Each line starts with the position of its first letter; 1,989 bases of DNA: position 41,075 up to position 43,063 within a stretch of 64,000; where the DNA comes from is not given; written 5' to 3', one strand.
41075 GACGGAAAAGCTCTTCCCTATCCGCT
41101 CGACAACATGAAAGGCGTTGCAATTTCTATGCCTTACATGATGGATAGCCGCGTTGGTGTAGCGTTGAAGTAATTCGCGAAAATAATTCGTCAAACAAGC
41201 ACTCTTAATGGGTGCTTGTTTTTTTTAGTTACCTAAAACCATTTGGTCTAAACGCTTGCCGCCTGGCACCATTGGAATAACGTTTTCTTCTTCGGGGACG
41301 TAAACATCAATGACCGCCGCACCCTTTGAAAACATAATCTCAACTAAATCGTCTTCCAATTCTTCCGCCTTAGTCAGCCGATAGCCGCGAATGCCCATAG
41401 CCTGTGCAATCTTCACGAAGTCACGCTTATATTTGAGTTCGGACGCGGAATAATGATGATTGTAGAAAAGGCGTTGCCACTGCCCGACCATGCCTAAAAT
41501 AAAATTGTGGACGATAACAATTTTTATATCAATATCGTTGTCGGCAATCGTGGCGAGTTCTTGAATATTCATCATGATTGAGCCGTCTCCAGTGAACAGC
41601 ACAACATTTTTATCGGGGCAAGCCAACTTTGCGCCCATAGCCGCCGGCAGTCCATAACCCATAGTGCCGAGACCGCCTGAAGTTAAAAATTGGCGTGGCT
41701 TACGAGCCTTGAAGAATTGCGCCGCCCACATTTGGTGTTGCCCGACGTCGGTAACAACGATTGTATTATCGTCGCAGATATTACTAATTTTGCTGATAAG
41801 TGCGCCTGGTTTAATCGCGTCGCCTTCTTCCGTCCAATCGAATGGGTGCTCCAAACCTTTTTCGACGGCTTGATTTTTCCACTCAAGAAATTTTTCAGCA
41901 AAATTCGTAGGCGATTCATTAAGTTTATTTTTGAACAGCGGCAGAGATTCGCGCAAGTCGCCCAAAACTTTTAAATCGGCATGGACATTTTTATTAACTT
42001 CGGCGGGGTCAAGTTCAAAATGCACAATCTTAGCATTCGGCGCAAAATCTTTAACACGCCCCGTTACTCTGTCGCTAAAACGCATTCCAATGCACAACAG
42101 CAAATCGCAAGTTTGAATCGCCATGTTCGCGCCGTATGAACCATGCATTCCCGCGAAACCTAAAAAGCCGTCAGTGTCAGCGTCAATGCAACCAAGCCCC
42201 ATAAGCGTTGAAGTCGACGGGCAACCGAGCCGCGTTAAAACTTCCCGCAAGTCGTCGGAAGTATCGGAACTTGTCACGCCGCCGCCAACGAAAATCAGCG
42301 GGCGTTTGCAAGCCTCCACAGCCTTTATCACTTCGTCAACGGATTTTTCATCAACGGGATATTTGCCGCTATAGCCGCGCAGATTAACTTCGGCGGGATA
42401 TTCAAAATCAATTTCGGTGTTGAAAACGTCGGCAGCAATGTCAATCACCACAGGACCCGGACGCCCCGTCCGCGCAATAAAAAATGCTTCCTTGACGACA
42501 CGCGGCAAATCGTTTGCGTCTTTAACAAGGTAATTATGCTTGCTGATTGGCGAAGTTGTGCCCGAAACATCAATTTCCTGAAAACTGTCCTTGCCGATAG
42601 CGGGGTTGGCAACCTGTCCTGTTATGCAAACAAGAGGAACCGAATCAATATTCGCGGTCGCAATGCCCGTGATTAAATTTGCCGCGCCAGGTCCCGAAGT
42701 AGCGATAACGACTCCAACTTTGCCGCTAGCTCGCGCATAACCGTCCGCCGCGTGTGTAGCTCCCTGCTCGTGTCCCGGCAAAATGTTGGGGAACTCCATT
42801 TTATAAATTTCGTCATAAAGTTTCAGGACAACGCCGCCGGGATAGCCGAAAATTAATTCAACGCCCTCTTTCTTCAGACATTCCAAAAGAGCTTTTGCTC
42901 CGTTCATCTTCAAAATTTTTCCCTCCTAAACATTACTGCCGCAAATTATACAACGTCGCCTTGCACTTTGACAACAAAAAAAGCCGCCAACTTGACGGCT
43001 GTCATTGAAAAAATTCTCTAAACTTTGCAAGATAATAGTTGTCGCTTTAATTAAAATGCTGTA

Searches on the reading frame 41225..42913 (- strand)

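Call 23: search_protein_families(library=ncbifam, proteins=[window:41225-42913:-], max_evalue=0.00001)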
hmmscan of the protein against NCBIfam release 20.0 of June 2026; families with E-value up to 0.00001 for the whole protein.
window:41225-42913:- (562 aa): 55 families (the best 25 are shown)
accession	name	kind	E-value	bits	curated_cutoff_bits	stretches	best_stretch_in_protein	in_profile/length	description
TIGR00118.1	acolac_lg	equivalog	1.3e-221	736.9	538.35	1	3-559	1-554/557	biosynthetic-type acetolactate synthase large subunit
NF004710.0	PRK06048.1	equivalog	1.1e-219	730.6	976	1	2-558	7-556/561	acetolactate synthase large subunit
NF006319.0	PRK08527.1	equivalog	5.6e-208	691.9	905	1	1-560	2-559/565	acetolactate synthase large subunit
NF005228.0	PRK06725.1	equivalog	3.4e-202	672.6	991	1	2-560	15-566/571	acetolactate synthase large subunit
NF005824.0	PRK07710.1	equivalog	7.3e-200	665.1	976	1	2-559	16-568/573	acetolactate synthase large subunit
NF006524.0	PRK08978.1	equivalog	5e-199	662.1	738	1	3-559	1-544/548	acetolactate synthase 2 catalytic subunit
NF005651.0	PRK07418.1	subfamily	5.5e-199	662.3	942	1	2-559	18-579/617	acetolactate synthase large subunit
NF004919.0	PRK06276.1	equivalog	6.9e-198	658.6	866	1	3-559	1-557/582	acetolactate synthase large subunit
NF005860.0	PRK07789.1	equivalog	1.5e-188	628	881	1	2-558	33-597/615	acetolactate synthase large subunit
NF006581.0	PRK09107.1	equivalog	9.9e-184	611.9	974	1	2-561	10-575/595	acetolactate synthase 3 large subunit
NF005584.0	PRK07282.1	equivalog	4.6e-183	609.8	970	1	4-559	11-560/566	acetolactate synthase large subunit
NF005409.0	PRK06965.1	equivalog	9.2e-180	598.9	1035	1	3-561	21-583/587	acetolactate synthase 3 catalytic subunit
NF005058.0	PRK06466.1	equivalog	3.8e-176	586.9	951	1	3-560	4-568/574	acetolactate synthase 3 large subunit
NF006016.1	PRK08155.1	equivalog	2.3e-175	584.2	870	1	1-559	1-552/554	acetolactate synthase large subunit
NF005364.0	PRK06882.1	equivalog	1.1e-167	558.9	1083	1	2-561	3-567/574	acetolactate synthase 3 large subunit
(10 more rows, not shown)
